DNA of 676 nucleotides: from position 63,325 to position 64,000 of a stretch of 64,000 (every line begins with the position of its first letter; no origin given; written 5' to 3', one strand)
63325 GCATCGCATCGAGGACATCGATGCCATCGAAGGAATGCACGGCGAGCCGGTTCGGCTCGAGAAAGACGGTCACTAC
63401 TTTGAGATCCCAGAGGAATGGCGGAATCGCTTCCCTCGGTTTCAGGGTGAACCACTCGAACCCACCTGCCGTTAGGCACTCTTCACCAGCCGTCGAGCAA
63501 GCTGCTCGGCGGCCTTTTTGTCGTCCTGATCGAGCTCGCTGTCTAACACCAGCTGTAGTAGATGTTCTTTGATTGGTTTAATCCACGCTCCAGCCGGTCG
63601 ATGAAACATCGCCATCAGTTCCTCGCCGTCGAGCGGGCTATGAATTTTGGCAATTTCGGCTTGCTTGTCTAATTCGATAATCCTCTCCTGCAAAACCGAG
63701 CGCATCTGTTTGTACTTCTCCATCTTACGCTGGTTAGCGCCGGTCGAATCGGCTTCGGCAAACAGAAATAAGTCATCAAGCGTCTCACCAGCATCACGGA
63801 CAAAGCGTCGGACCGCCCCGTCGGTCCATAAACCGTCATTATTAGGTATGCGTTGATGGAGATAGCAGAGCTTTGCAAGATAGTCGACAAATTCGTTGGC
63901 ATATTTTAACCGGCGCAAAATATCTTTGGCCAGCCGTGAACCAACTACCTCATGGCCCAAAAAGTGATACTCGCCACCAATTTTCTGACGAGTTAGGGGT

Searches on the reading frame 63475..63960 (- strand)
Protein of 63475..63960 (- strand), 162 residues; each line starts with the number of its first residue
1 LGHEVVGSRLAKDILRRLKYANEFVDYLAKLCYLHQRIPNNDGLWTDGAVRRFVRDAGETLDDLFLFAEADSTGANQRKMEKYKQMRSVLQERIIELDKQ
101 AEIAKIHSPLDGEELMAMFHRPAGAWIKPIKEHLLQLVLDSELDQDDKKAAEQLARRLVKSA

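Call 12: search_protein_families(library=pfam, proteins=[window:63475-63960:-], max_evalue=0.001)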
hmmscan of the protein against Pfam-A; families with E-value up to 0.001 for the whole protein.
window:63475-63960:- (162 aa): 1 family
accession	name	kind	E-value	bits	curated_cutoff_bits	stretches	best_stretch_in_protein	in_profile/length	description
PF13735.12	tRNA_NucTran2_2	-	5.4e-05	23.6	27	1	11-147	24-142/149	tRNA nucleotidyltransferase domain 2 putative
